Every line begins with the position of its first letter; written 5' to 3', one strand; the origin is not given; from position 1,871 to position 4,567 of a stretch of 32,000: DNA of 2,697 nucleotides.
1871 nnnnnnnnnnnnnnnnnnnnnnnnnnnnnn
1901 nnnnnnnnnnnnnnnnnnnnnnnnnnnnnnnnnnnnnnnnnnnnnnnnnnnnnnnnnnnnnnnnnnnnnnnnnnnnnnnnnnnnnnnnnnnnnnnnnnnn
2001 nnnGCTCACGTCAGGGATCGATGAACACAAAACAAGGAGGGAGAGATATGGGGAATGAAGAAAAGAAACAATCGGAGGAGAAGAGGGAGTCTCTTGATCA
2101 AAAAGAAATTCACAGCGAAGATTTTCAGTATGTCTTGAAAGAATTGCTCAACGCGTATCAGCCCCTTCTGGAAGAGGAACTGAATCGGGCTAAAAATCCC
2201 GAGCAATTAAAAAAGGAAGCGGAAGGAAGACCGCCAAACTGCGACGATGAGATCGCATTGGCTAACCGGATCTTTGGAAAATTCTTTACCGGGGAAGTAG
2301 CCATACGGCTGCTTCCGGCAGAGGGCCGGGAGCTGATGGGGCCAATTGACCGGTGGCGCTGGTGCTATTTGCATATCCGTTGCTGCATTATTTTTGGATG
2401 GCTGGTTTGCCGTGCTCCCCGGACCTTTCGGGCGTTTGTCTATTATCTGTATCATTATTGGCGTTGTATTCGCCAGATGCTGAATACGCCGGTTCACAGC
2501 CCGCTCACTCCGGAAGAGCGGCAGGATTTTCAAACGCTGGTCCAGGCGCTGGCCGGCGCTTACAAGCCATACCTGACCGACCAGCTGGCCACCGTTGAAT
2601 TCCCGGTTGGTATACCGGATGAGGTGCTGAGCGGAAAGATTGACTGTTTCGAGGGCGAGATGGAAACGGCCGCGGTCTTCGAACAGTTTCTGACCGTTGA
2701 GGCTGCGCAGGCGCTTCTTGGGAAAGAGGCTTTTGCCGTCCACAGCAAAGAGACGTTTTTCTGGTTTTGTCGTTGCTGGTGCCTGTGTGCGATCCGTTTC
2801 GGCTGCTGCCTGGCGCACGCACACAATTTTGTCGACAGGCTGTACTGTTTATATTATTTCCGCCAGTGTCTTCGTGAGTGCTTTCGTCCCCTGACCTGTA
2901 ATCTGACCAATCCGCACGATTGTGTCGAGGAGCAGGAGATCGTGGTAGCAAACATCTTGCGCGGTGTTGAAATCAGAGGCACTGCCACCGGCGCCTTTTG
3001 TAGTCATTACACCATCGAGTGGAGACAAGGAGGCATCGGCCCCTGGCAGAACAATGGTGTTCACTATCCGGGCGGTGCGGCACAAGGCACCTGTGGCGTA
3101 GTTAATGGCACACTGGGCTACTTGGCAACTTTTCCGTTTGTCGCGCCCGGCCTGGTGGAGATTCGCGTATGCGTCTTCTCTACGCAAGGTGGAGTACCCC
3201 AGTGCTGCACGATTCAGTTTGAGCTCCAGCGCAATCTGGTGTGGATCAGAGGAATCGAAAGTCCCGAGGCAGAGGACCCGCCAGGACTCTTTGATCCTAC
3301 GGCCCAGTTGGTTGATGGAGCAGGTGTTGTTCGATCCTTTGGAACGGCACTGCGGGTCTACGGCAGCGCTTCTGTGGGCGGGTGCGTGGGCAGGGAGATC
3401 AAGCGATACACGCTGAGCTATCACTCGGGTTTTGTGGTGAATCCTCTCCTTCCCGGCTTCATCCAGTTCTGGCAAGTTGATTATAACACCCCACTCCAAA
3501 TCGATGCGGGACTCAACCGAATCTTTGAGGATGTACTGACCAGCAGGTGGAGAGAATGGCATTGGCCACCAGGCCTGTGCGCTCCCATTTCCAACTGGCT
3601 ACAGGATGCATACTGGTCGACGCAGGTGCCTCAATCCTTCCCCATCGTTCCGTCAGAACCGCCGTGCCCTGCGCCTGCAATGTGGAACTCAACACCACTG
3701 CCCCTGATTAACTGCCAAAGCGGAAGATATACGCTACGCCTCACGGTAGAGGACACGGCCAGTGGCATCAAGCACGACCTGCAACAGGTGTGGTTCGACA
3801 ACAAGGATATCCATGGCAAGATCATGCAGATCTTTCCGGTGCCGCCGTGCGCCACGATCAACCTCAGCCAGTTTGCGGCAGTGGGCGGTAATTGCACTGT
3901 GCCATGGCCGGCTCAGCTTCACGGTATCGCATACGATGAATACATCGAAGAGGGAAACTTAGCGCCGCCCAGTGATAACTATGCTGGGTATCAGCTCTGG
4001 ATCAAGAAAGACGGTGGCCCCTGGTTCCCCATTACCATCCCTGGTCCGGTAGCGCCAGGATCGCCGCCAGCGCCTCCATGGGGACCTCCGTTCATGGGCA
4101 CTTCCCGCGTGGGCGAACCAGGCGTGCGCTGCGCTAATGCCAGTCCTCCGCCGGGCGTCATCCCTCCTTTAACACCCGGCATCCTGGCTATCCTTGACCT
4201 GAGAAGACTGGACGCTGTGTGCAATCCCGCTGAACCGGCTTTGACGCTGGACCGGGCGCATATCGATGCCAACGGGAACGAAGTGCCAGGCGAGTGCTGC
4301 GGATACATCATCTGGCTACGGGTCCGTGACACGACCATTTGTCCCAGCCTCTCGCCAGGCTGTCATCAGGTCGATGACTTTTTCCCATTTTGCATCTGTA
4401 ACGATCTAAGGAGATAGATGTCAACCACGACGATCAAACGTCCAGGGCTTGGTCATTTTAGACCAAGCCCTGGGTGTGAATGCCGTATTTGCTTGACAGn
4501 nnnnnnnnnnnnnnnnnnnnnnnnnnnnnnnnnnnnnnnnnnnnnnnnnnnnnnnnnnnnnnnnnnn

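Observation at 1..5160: Tightly packed five-gene cassette of unknown function anchored by a radical SAM enzyme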

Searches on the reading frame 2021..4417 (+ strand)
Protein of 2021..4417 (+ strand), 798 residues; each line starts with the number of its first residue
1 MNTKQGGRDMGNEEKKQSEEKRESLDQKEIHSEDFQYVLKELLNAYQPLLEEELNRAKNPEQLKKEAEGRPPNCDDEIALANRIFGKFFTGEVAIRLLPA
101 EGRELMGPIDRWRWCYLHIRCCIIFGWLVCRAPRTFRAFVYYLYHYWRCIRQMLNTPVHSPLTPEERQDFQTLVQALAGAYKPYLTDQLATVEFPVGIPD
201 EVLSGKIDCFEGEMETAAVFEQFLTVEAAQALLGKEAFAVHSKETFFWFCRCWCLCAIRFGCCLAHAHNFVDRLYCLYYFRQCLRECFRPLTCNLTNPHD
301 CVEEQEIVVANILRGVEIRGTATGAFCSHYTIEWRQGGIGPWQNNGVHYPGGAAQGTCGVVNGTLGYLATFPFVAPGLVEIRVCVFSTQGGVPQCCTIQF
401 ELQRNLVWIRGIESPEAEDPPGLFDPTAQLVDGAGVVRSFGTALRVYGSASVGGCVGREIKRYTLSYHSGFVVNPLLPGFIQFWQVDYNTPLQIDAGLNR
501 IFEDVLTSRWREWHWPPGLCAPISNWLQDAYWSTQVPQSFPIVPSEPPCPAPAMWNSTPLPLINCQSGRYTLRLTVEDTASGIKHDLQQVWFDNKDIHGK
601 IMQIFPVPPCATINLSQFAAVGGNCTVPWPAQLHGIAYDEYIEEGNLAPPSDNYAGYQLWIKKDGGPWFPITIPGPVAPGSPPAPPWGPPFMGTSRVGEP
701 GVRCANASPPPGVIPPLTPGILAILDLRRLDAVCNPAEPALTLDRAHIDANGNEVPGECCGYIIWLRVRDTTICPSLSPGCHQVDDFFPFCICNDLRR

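Call 3: search_protein_families(library=pfam, proteins=[window:2021-4417:+], max_evalue=1)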
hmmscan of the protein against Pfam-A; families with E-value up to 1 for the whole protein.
window:2021-4417:+ (798 aa): 0 families

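Call 4: search_protein_families(library=ncbifam, proteins=[window:2021-4417:+], max_evalue=1)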
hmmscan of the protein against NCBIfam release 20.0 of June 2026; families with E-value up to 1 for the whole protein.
window:2021-4417:+ (798 aa): 0 families

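Call 9: find_homologous_proteins(query=window:2048-4417:+)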
Query window:2048-4417:+ (789 aa): 563 proteins with E <= 0.001 among 8000 candidates; the best 120 are listed.
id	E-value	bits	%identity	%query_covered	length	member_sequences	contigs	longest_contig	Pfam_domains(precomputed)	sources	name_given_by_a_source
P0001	0.0e+0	1919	100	100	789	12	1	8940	-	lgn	-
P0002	0.0e+0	1606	83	99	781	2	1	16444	-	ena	-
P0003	0.0e+0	1590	82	99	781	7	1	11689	-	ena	-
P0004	0.0e+0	1572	81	99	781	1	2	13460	-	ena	-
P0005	0.0e+0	1556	81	98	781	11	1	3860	-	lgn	-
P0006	0.0e+0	1504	77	99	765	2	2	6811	-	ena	-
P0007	0.0e+0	1475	76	100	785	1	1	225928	-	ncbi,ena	-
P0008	0.0e+0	1474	76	100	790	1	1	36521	-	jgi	jgi:hypothetical protein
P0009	0.0e+0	1468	75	99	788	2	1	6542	-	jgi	jgi:hypothetical protein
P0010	0.0e+0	1458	75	100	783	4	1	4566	-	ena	-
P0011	0.0e+0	1404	74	100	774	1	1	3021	-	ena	-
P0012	0.0e+0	1373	86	82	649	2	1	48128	-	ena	-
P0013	0.0e+0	1367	74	97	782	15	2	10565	-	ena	-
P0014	0.0e+0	1365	72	98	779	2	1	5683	-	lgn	-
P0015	0.0e+0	1359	71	98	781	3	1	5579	-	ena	-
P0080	1.3e-290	984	57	97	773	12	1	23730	-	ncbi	ncbi:MAG: hypothetical protein WBW33_17830 [Bryobacteraceae bacterium]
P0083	4.7e-289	979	56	98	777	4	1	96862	-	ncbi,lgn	ncbi:MAG: hypothetical protein AAFX92_00135 [Pseudomonadota bacterium]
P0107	8.7e-259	879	51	99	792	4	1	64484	-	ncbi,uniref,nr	ncbi:hypothetical protein OM076_35925 [Solirubrobacter ginsenosidimutans]|uniref:Uncharacterized pro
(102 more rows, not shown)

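Call 11: find_encoding_contigs(protein=P0107, flank=8000, max_places=2)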
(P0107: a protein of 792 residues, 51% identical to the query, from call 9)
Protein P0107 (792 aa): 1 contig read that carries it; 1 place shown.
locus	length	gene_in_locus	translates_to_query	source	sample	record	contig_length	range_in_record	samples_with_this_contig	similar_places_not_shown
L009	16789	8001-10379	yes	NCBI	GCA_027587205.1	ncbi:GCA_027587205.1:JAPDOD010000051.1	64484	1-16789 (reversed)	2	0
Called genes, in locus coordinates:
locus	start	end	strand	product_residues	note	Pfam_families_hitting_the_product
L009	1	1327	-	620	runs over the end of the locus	PF24684:Vgb_lyase (weak), PF07494:Reg_prop (faint), PF08450:SGL (faint), PF24684:Vgb_lyase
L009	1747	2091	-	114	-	-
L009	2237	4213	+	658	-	-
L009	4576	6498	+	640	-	-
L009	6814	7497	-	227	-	-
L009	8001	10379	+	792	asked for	-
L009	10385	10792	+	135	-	PF07098:DUF1360 (faint)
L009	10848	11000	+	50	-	-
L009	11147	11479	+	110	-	-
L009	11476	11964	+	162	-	-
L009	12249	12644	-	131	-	-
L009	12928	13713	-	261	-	PF13489:Methyltransf_23, PF01135:PCMT, PF01209:Ubie_methyltran, PF02353:CMAS (weak), PF13847:Methyltransf_31, PF08241:Methyltransf_11, PF08242:Methyltransf_12, PF13649:Methyltransf_25, +2 more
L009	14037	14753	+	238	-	PF01209:Ubie_methyltran, PF13489:Methyltransf_23, PF13847:Methyltransf_31, PF08241:Methyltransf_11, PF08242:Methyltransf_12, PF13649:Methyltransf_25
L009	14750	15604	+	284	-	PF01734:Patatin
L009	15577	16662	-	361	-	PF12697:Abhydrolase_6, PF00561:Abhydrolase_1, PF12146:Hydrolase_4, PF00196:GerE, PF08281:Sigma70_r4_2 (weak), PF13384:HTH_23 (weak)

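Call 12: find_encoding_contigs(protein=P0083, flank=8000, max_places=2)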
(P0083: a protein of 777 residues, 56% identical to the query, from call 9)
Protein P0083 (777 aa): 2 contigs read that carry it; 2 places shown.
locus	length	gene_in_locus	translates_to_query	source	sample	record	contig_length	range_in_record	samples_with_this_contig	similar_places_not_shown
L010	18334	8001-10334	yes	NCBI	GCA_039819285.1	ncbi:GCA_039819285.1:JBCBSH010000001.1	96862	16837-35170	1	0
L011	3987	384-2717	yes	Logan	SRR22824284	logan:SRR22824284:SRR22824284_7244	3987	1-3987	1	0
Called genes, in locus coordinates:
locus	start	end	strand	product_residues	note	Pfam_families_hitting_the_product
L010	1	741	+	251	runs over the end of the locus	PF10502:Peptidase_S26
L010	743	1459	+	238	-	PF14622:Ribonucleas_3_3, PF00636:Ribonuclease_3, PF14709:DND1_DSRM (weak), PF00035:dsrm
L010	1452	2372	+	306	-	PF03193:RsgA_GTPase (faint), PF13401:AAA_22 (faint), PF00350:Dynamin_N (weak), PF01926:MMR_HSR1, PF02421:FeoB_N, PF10662:PduV-EutP, PF00009:GTP_EFTU (weak), PF07650:KH_2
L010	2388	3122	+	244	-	PF11967:RecO_N, PF02565:RecO_C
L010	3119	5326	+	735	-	PF00521:DNA_topoisoIV, PF03989:DNA_gyraseA_C (faint)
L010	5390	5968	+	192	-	PF02632:BioY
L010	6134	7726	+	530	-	PF13489:Methyltransf_23 (weak), PF02390:Methyltransf_4 (weak), PF08241:Methyltransf_11, PF08242:Methyltransf_12, PF13649:Methyltransf_25, PF13847:Methyltransf_31, PF10119:MethyTransf_Reg, PF21782:WHD_PKMT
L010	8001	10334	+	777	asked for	-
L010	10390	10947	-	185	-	PF01464:SLT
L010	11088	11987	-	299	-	PF20434:BD-FAE, PF07859:Abhydrolase_3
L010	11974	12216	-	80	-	PF01037:AsnC_trans_reg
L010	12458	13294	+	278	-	PF01418:HTH_6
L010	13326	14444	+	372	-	PF01547:SBP_bac_1 (faint), PF13531:SBP_bac_11 (weak)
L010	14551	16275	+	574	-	PF00528:BPD_transp_1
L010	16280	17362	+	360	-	PF00005:ABC_tran, PF13304:AAA_21 (faint)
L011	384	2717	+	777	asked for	-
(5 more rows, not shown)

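Call 13: find_encoding_contigs(protein=P0080, flank=8000, max_places=2)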
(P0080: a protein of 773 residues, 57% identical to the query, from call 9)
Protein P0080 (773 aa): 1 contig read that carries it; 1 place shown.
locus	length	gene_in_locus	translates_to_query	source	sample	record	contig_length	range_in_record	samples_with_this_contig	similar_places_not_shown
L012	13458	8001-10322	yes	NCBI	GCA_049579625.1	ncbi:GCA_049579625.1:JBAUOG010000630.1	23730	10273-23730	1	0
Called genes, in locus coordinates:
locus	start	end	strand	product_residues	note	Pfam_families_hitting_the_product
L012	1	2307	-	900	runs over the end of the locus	PF12704:MacB_PCD, PF02687:FtsX, PF12704:MacB_PCD (weak), PF02687:FtsX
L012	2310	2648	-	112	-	PF03551:PadR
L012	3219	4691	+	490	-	PF13231:PMT_2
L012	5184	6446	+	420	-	PF00023:Ank (faint), PF12796:Ank_2 (weak), PF13606:Ank_3 (faint), PF13637:Ank_4 (faint), PF13857:Ank_5 (faint), PF12796:Ank_2 (weak)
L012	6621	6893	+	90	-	-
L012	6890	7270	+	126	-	-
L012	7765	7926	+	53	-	-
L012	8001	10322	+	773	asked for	-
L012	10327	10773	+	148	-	PF07098:DUF1360 (weak)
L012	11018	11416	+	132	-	-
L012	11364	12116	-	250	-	PF13545:HTH_Crp_2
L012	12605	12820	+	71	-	PF09957:VapB_antitoxin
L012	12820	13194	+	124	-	PF01850:PIN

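Call 16: search_protein_families(library=padloc, proteins=[window:2048-4417:+], max_evalue=0.1)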
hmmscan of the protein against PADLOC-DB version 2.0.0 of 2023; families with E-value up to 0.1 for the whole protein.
window:2048-4417:+ (789 aa): 0 families

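Call 17: search_solved_structures(query=window:2048-4417:+, max_evalue=10)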
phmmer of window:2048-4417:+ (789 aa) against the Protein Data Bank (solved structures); distinct sequences matched with E-value up to 10: 0.

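Call 18: search_protein_families(library=phrogs, proteins=[window:2048-4417:+], max_evalue=0.1)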
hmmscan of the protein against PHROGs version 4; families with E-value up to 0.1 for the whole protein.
window:2048-4417:+ (789 aa): 1 family
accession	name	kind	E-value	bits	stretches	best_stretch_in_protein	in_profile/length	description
phrog_2037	-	unknown function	0.025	15.9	0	20-47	5-33/72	-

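Call 22: find_related_loci(query=A1, collection=genome_contigs, flank=8000)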
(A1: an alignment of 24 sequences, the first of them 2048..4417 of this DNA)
Query A1 (789 aa) in genome_contigs; peptide patterns used: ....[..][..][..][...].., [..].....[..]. (x = any residue, [..] = any of these).
300 stretches matched a pattern; 133 encode a relative of the query (tblastn E <= 1e-3); the best 80 are kept; 80 distinct loci.
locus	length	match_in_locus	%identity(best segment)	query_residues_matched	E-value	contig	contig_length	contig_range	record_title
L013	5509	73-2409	83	11-789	0e+0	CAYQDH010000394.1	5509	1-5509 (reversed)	MAG TPA_asm: uncultured Anaerolineales bacterium isolate SRP192927_co7_575 genome assembly, contig: NODE_35038_length_55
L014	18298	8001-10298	71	17-787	0e+0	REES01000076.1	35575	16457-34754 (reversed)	MAG: Rhodospirillales bacterium isolate PLM2.Bin51 NODE_1135_length_35575_cov_29.1524, whole genome shotgun sequence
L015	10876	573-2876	71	17-789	0e+0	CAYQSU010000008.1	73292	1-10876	MAG TPA_asm: uncultured Rhodospirillaceae bacterium isolate SRP072547_co1_418 genome assembly, contig: NODE_260_length_7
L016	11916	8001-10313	66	6-787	0e+0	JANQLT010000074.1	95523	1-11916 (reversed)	MAG: Kiloniellales bacterium isolate PL25a_bin.68 k99_3967363, whole genome shotgun sequence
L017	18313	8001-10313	62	5-787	0e+0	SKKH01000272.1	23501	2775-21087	MAG: Gemmatimonadetes bacterium isolate CSSed162cmA_149 CSSed16-2cmA-3944, whole genome shotgun sequence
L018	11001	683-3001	59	20-787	0e+0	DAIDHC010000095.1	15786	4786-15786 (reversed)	MAG TPA_asm: Bryobacterales bacterium isolate clean337 k141_1006100, whole genome shotgun sequence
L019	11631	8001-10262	61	18-787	0e+0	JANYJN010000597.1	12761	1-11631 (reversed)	MAG: Candidatus Solibacter sp. isolate GL140_4_metabinner_111_sub GL140_4_k141_1558151, whole genome shotgun sequence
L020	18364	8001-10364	61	4-787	0e+0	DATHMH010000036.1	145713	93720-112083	MAG TPA_asm: Terriglobales bacterium isolate SMAG_U12627 k141_1871162, whole genome shotgun sequence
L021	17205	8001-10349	58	1-787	0e+0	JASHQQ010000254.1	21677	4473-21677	MAG: Acidobacteriaceae bacterium isolate JOPF079 JOPF_AWAY_contig_796644, whole genome shotgun sequence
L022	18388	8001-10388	58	2-787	0e+0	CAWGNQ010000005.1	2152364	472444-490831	MAG: uncultured Acidobacteriota bacterium isolate MFD05684.bin.1.85 genome assembly, contig: contig_12981, whole genome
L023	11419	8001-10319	60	10-787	0e+0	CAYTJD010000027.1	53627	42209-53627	MAG TPA_asm: uncultured Solibacteraceae bacterium isolate binchicken_co279_128 genome assembly, contig: k141_3797474, wh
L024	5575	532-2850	59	10-787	0e+0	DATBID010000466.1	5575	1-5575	MAG TPA_asm: Bryobacteraceae bacterium isolate SMAG_U3885 k141_2245690, whole genome shotgun sequence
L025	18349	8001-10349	76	2-789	0e+0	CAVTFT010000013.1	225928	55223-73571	MAG: uncultured beta proteobacterium isolate MFD00822.bin.1.66 genome assembly, contig: contig_40211, whole genome shotg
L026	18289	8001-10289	56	18-787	0e+0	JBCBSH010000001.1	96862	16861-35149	MAG: Pseudomonadota bacterium isolate J06638_19 NODE_1_length_96862_cov_8.610948, whole genome shotgun sequence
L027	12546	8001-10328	58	7-787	0e+0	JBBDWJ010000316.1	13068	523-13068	MAG: Bryobacterales bacterium isolate LejiaD_62_10 Lejia_D_7463_length_13068_cov_6, whole genome shotgun sequence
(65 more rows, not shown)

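Call 36: predict_structure(alignment_id=A1)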
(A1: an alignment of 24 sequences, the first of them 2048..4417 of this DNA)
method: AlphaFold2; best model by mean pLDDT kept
length: 789 residues; sequences in the alignment: 24
mean_pLDDT: 82.3   pTM: 0.60
mean pLDDT of the five models: 82.3, 79.5, 79.4, 78.8, 73.8
residues with pLDDT >= 90: 245; 70-90: 430; 50-70: 91; < 50: 23
segments of 3 or more residues with pLDDT < 50: 1-15, 667-673
pLDDT, mean of each block of 10 residues (from residue 1): 36 52 84 87 82 77 78 88 85 77 87 91 79 90 86 85 83 70 72 69 61 70 81 75 85 86 85 76 80 87 88 74 90 91 76 80 90 87 87 91 81 69 86 92 87 94 92 92 70 90 65 71 92 69 83 89 94 91 91 90 90 83 92 86 89 91 59 54 84 84 84 90 89 90 90 94 86 91 90
secondary structure, 60 per line:
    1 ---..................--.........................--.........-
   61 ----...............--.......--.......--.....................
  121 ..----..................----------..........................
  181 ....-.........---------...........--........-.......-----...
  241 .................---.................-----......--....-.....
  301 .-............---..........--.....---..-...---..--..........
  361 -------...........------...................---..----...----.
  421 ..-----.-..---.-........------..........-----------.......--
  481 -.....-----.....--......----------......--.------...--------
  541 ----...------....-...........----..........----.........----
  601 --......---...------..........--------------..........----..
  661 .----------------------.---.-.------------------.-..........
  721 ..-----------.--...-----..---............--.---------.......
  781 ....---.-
elements in order (helices of 4 or more, strands of 3 or more residues): H4-21 H24-48 H51-59 H65-79 H82-88 H91-97 H100-122 H127-144 H155-184 H186-194 H204-214 H217-224 H226-232 H238-257 H261-277 E283-288 E291-294 E296-298 E303-314 E318-327 E330-334 E351-360 E368-378 E385-403 E420-422 E437-444 E451-460 E472-478 H482-486 E492-496 E499-504 E515-520 E530-532 E545-547 H554-557 E559-569 E574-583 E588-596 E603-605 E621-630 E645-654 E659-661 E711-717 H718-721 E737-739 E750-761 E774-784

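Call 40: search_protein_representatives(alignment_id=A1)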
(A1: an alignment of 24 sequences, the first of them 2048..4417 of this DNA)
Query: 24 sequences, 782 profile positions. Proteins with E-value up to 0.001 (for the whole library): 279; up to 1e-10: 198; up to 1e-30: 99. The best 150 are listed.
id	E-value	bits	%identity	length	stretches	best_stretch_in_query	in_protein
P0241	0.0e+00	1031.6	-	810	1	19-780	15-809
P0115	3.9e-287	970.9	-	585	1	194-779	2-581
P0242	3.3e-229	779.4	-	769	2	7-516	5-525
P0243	1.3e-222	757.6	-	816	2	12-472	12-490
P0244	4.6e-214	729.3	-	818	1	272-778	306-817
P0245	1.8e-177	608.3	-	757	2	1-459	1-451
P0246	2.9e-171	587.8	-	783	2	1-672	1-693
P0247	1.5e-168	578.7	-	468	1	17-466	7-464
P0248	4.8e-167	573.8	-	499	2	10-316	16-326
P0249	5.3e-166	570.4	-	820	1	65-780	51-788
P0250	1.1e-142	493.3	-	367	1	10-344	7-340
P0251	6.8e-139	480.7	-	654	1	163-780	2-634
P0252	4.8e-137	474.6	-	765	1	16-778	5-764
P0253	9.7e-130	450.4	-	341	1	468-780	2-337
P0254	1.9e-126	439.5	-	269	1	1-268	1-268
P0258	1.5e-107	377.1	-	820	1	273-777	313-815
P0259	1.2e-105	370.7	-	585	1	275-780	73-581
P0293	1.9e-47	178.3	-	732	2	267-667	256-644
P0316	4.2e-37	144.1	-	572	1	281-777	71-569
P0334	1.5e-31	125.7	-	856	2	563-778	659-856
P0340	5.2e-30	120.6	-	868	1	282-780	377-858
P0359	8.8e-26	106.6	-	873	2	288-778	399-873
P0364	1.4e-24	102.7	-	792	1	269-777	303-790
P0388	5.6e-18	80.8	-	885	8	550-612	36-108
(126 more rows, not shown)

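Call 41: search_protein_families(library=pfam, proteins=[P0244, P0258, P0259, P0316, P0340, P0359, P0334, P0388, P0293, P0364], max_evalue=0.01)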
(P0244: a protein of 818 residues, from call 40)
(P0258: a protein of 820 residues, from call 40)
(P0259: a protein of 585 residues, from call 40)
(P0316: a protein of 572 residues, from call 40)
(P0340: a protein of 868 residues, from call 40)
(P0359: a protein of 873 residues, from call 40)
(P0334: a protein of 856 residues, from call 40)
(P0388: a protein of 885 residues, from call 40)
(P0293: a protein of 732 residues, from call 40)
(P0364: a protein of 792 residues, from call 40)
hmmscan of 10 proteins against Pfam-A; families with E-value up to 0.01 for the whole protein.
P0244 (818 aa): 0 families

P0258 (820 aa): 0 families

P0259 (585 aa): 0 families

P0316 (572 aa): 1 family
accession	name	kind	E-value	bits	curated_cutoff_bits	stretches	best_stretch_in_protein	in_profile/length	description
PF12650.12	DUF3784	-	0.0061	17.2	28.1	0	5-65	30-89/94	Domain of unknown function (DUF3784)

P0340 (868 aa): 1 family
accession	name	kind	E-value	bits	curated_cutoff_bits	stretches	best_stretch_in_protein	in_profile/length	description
PF20009.4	GEVED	-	9.4e-06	26.8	24.4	0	78-96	1-19/78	GEVED domain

P0359 (873 aa): 1 family
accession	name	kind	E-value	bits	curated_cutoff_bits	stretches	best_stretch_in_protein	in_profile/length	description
PF20009.4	GEVED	-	5.2e-08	34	24.4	1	289-315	1-27/78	GEVED domain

P0334 (856 aa): 1 family
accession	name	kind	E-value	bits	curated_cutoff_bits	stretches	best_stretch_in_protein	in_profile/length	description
PF20009.4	GEVED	-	0.00033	21.9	24.4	0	106-130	2-26/78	GEVED domain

P0388 (885 aa): 15 families
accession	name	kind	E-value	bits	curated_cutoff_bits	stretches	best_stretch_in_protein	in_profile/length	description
PF18911.6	PKD_4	-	5.5e-62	206.3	27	8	634-725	1-85/85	PKD domain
PF00801.26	PKD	-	5.1e-43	145.4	23.5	8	376-444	19-78/80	PKD domain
PF08329.16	ChitinaseA_N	-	2.4e-22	79.4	21.2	0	677-725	59-107/133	Chitinase A, N-terminal domain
PF16403.11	Bact_surface_Ig-like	-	1.6e-17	63.7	27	1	697-725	43-71/71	Bacterial surface protein, Ig-like domain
PF07495.19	Y_Y_Y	-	1.7e-13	50.7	26.6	0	402-438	18-53/65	Y_Y_Y domain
PF16967.11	TcfC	-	2.7e-13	49.7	29.4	0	607-630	43-66/68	E-set like domain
PF00041.27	fn3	-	6.9e-10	39.4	25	1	734-815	2-75/84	Fibronectin type III domain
PF14900.11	DUF4493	-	1.3e-09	38.7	27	0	373-433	12-74/226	Domain of unknown function (DUF4493)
PF18981.6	InlK_D3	-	2.9e-07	30.9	25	0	699-720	48-69/75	Internalin K domain (D3/D4)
PF22352.2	K319L-like_PKD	-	1.2e-06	28.9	27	1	675-725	31-84/84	K319L-like, PKD domain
PF00028.23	Cadherin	-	2.2e-06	28.4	28.8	0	422-473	11-61/93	Cadherin domain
PF14524.12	Wzt_C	-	0.00012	22.6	30.4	0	231-274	91-131/143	Wzt C-terminal domain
PF12519.14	MDM10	-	0.00023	20.6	25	0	355-384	253-282/442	Mitochondrial distribution and morphology protein 10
PF14316.11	DUF4381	-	0.0026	18.5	27.2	1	838-876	16-55/145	Domain of unknown function (DUF4381)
PF17883.6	MBG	-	0.0037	18.1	23.3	0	366-460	4-97/97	MBG domain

P0293 (732 aa): 2 families
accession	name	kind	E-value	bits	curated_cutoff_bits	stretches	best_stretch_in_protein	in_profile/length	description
PF01060.29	TTR-52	-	9.6e-07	29.8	24.9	1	162-218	5-59/79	Transthyretin-like family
PF11974.14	bMG3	-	0.0025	18.2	34.9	0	168-206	27-62/103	Bacterial alpha-2-macroglobulin MG3 domain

P0364 (792 aa): 0 families
